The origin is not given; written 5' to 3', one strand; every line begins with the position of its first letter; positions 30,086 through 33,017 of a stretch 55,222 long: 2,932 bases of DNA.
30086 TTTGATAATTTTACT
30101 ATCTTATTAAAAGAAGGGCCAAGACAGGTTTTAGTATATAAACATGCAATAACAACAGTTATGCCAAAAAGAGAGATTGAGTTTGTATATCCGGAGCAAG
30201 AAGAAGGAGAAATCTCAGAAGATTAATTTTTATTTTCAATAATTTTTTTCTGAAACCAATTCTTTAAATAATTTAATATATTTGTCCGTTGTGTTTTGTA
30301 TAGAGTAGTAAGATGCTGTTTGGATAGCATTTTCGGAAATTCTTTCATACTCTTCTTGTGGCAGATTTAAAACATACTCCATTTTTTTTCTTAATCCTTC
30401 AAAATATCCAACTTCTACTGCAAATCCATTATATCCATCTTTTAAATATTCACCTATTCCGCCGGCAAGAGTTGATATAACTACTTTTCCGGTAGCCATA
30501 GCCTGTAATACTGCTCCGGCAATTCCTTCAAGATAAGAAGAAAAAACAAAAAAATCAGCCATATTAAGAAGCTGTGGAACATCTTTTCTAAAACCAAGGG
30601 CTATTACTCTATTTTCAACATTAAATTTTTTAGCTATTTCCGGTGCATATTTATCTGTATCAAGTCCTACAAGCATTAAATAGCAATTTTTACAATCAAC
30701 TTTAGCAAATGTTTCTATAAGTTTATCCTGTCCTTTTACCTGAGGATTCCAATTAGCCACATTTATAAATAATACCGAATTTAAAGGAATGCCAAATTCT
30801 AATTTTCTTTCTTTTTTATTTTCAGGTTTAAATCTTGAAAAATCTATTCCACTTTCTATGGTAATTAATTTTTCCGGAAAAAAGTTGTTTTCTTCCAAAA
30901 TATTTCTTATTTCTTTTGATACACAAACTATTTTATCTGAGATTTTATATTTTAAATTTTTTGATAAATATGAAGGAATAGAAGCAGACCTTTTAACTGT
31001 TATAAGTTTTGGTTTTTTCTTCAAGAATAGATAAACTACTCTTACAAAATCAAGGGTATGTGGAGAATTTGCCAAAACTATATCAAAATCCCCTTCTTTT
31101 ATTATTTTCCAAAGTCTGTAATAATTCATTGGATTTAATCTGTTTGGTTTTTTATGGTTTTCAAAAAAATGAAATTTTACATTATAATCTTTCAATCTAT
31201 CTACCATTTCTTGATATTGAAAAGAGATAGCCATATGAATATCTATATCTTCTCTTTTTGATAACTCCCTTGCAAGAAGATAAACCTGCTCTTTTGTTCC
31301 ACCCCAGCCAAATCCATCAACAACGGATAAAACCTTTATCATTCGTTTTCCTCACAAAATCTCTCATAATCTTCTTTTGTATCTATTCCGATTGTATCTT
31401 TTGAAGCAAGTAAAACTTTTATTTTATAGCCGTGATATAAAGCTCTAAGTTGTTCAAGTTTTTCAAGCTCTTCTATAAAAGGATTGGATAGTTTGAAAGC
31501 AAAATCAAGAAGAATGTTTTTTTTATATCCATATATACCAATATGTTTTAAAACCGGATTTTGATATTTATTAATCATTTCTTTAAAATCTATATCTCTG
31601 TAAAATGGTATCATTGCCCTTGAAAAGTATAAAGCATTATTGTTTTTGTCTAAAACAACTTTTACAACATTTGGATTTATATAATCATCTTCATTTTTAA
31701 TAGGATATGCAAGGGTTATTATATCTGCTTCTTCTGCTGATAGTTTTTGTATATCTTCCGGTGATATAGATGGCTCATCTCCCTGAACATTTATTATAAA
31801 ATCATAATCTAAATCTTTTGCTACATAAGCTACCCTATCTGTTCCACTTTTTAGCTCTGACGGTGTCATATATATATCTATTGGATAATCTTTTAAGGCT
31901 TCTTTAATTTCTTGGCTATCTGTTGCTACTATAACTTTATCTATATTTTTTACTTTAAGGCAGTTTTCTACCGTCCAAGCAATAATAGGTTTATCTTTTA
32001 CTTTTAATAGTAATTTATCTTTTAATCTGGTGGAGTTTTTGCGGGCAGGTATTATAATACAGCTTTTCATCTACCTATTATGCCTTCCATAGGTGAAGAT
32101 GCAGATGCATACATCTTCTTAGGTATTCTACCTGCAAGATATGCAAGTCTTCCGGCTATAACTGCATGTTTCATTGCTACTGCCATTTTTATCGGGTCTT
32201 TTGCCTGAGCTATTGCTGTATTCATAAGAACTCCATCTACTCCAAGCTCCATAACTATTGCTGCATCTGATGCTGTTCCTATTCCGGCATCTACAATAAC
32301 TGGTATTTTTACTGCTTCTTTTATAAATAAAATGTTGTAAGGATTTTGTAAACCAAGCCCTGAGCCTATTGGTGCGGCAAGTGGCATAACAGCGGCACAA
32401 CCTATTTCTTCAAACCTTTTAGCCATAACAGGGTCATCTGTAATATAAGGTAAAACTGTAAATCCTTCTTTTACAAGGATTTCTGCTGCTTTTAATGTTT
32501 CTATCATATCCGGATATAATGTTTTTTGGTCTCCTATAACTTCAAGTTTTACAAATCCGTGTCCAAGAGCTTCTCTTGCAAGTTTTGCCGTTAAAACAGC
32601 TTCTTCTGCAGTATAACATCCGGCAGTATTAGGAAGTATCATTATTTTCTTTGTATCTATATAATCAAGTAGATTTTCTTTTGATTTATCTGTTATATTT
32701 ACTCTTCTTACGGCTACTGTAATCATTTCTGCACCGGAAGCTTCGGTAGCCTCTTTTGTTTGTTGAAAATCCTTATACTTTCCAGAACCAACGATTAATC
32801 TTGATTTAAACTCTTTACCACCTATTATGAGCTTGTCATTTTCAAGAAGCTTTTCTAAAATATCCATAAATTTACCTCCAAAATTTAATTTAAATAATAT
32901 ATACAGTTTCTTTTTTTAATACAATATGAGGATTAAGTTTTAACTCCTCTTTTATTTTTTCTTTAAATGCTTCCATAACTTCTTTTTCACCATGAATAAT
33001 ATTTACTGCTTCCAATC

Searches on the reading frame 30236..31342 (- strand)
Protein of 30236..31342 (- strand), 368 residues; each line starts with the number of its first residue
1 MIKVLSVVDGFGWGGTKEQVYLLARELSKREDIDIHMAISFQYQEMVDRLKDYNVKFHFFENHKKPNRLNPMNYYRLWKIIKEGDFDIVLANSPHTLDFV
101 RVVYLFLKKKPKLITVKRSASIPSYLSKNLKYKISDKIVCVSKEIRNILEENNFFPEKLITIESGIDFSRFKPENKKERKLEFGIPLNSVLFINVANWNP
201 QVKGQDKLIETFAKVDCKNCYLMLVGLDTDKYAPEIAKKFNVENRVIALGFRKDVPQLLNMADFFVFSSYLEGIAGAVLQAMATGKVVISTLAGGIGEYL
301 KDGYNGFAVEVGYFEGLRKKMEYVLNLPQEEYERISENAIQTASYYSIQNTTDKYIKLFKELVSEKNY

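Call 53: search_protein_families(library=pfam, proteins=[window:30236-31342:-], max_evalue=0.0001)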
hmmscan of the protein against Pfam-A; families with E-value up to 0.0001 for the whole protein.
window:30236-31342:- (368 aa): 3 families
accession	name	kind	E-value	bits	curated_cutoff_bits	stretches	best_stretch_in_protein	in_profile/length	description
PF00534.26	Glycos_transf_1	-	2.2e-28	99.4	26.4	1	180-341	6-171/172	Glycosyl transferases group 1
PF13692.12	Glyco_trans_1_4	-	6.1e-24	85.3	27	1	192-325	4-140/142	Glycosyl transferases group 1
PF13439.12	Glyco_transf_4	-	8.2e-14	52.4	28.5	1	13-170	1-170/170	Glycosyltransferase Family 4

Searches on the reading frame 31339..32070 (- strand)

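Call 53: search_protein_families(library=pfam, proteins=[window:31339-32070:-], max_evalue=0.0001)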
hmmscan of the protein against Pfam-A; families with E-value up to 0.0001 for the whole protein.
window:31339-32070:- (243 aa): 3 families
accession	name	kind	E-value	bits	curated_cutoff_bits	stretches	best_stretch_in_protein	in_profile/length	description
PF02348.25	CTP_transf_3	-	5.2e-53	180.5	22.6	1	5-217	2-217/217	Cytidylyltransferase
PF12804.13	NTP_transf_3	-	1.3e-08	35.6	27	1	13-123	9-124/160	MobA-like NTP transferase domain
PF01128.25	IspD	-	1e-05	25.8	27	1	4-114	2-117/221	2-C-methyl-D-erythritol 4-phosphate cytidylyltransferase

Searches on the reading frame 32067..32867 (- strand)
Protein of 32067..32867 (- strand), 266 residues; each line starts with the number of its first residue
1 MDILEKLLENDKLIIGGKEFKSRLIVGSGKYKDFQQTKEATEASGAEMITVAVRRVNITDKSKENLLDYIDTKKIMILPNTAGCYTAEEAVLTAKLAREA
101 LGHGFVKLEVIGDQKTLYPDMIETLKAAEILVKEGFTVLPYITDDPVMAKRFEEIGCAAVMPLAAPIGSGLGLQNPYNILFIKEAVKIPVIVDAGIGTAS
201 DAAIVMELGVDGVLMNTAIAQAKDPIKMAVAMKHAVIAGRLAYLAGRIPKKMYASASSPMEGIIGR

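Call 53: search_protein_families(library=pfam, proteins=[window:32067-32867:-], max_evalue=0.0001)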
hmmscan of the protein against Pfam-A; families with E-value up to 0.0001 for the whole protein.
window:32067-32867:- (266 aa): 2 families
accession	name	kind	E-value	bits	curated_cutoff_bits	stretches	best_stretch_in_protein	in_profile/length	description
PF05690.20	ThiG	-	3.8e-118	393.7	23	1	15-259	2-247/247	Thiazole biosynthesis protein ThiG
PF00977.27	His_biosynth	-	9.1e-07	29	23.6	0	179-231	65-117/228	Histidine biosynthesis protein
